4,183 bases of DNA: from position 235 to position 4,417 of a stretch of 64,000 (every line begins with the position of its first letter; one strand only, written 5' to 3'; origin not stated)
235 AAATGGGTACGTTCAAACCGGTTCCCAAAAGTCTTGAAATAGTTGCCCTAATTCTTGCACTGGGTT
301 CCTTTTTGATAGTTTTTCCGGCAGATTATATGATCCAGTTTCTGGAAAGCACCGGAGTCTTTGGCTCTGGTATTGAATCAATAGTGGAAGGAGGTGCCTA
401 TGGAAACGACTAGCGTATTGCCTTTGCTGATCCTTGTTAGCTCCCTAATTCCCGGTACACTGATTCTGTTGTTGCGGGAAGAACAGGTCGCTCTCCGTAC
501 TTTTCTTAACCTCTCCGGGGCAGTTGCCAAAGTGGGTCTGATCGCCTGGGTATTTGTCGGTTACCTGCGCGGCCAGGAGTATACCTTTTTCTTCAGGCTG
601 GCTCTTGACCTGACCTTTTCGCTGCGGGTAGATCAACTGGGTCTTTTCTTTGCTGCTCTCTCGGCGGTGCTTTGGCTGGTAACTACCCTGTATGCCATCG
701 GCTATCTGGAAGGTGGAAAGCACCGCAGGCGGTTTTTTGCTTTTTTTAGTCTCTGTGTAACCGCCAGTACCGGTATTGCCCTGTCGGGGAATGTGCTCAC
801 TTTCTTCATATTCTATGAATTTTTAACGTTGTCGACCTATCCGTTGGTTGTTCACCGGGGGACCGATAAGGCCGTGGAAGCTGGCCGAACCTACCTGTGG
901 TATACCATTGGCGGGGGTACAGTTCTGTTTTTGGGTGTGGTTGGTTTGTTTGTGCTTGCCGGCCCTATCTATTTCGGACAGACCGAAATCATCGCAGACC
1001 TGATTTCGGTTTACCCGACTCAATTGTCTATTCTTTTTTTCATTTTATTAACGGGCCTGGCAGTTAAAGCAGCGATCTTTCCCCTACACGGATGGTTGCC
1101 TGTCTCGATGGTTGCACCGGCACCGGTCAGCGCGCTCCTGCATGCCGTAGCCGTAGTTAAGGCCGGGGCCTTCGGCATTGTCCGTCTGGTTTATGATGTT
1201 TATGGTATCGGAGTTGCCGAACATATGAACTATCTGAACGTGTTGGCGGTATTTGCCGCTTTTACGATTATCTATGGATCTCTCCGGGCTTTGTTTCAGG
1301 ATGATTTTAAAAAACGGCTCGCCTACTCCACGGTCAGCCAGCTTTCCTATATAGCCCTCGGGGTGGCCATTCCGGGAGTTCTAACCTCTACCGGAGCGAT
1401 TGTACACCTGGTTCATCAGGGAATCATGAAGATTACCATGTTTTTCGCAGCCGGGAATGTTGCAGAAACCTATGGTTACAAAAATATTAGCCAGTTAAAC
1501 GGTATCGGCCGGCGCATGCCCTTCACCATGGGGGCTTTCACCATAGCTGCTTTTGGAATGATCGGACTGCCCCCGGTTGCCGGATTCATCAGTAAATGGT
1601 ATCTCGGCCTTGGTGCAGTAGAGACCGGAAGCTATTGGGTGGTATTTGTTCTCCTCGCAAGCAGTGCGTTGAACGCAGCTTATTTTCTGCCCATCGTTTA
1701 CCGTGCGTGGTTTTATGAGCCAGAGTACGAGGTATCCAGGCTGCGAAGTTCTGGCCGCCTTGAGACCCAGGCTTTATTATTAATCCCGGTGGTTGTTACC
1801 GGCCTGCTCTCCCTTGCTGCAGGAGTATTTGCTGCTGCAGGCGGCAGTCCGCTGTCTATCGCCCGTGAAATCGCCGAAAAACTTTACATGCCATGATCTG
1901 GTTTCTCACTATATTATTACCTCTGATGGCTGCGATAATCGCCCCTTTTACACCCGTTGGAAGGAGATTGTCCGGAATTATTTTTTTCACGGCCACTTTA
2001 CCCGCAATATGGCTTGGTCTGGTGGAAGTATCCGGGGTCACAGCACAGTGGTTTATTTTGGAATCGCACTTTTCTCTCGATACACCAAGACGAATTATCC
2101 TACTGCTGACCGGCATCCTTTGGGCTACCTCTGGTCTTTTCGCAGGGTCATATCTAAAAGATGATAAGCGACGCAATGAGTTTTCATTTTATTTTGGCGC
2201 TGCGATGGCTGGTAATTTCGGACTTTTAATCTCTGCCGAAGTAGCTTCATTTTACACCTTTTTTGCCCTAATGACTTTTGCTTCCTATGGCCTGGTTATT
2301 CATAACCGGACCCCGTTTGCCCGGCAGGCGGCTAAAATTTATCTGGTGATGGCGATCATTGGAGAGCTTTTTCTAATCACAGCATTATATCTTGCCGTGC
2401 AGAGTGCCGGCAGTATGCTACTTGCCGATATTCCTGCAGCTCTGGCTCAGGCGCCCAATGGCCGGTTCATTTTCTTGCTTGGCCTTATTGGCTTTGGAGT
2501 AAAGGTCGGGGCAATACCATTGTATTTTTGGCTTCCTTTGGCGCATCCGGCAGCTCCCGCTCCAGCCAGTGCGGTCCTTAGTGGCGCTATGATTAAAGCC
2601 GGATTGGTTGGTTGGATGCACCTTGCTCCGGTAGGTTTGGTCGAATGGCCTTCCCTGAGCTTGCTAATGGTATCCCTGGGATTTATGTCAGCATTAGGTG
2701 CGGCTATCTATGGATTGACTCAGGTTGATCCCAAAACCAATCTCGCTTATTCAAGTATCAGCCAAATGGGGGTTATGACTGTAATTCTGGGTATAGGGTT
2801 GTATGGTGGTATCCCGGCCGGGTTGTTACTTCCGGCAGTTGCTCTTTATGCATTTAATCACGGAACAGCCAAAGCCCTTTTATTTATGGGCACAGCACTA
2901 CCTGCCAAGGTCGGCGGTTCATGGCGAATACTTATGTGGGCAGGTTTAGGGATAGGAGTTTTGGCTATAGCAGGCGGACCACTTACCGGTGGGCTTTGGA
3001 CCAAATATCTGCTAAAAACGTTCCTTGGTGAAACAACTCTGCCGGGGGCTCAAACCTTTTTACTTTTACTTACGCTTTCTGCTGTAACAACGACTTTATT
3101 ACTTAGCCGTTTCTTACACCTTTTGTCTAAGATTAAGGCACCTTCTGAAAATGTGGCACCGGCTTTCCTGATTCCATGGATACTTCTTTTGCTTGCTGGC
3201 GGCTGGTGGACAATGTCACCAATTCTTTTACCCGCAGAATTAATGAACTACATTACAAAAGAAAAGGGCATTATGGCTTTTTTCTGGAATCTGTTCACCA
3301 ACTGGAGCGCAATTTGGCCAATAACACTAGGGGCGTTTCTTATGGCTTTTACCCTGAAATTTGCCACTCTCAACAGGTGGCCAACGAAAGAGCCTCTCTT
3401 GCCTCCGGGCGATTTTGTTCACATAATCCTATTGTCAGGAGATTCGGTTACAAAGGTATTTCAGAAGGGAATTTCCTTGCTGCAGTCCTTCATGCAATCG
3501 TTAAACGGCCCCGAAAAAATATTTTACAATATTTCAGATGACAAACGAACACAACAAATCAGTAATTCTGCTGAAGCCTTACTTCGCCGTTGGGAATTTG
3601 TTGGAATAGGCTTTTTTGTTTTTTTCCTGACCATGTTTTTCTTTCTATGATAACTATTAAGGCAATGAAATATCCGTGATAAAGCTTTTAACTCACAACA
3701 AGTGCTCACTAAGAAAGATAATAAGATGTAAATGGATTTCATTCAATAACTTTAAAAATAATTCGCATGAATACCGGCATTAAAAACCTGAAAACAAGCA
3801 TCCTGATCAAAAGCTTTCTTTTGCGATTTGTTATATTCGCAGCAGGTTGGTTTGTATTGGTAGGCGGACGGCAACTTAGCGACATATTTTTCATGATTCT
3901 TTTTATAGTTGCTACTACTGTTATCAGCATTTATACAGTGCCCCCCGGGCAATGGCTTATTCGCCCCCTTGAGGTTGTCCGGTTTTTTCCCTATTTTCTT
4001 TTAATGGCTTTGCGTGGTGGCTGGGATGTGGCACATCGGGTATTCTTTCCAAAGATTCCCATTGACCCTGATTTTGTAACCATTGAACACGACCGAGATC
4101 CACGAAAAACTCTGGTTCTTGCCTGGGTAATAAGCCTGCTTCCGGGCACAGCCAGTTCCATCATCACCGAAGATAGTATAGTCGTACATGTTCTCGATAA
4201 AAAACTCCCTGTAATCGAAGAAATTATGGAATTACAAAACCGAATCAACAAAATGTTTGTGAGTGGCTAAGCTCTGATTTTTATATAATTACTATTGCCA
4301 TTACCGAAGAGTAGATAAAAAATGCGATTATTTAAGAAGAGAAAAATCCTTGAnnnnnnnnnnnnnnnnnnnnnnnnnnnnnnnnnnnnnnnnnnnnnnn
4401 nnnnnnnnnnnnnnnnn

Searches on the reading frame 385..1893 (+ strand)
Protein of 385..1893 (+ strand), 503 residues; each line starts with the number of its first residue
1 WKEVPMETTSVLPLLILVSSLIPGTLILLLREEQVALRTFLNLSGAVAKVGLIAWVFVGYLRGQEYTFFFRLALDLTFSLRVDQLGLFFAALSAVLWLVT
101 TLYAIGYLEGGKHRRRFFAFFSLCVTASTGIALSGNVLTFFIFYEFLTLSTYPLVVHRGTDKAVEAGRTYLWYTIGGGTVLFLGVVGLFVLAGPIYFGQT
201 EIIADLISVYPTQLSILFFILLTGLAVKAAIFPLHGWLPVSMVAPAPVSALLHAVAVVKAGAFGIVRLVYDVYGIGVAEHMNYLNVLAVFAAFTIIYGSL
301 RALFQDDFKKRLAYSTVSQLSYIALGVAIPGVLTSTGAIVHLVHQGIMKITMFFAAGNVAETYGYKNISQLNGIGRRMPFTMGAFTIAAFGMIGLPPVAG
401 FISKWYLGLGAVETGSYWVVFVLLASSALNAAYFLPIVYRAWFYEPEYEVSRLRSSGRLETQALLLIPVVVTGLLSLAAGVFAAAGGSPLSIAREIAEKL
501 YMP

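Call 43: search_protein_families(library=pfam, proteins=[window:385-1893:+], max_evalue=0.00001)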
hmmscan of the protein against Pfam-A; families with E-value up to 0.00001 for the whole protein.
window:385-1893:+ (503 aa): 2 families
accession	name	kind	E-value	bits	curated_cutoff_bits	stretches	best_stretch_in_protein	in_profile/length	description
PF00361.26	Proton_antipo_M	-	1.2e-55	189.2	21.5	1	134-427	1-291/294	NADH:quinone oxidoreductase/Mrp antiporter, TM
PF00662.26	Proton_antipo_N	-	1.3e-06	28.6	24.5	1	74-118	7-51/51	NADH-Ubiquinone oxidoreductase (complex I), chain 5 N-terminus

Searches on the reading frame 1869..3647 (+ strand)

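Call 43: search_protein_families(library=pfam, proteins=[window:1869-3647:+], max_evalue=0.00001)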
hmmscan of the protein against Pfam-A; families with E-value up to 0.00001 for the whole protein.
window:1869-3647:+ (593 aa): 1 family
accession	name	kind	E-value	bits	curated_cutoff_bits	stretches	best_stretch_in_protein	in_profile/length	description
PF00361.26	Proton_antipo_M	-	7.5e-29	101.3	21.5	1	122-342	1-219/294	NADH:quinone oxidoreductase/Mrp antiporter, TM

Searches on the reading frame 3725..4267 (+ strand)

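Call 43: search_protein_families(library=pfam, proteins=[window:3725-4267:+], max_evalue=0.00001)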
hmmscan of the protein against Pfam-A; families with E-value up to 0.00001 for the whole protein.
window:3725-4267:+ (181 aa): 1 family
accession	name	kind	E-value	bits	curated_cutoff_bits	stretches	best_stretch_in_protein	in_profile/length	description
PF01899.21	MNHE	-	9.2e-18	64.9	27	1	36-173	2-137/145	Na+/H+ ion antiporter subunit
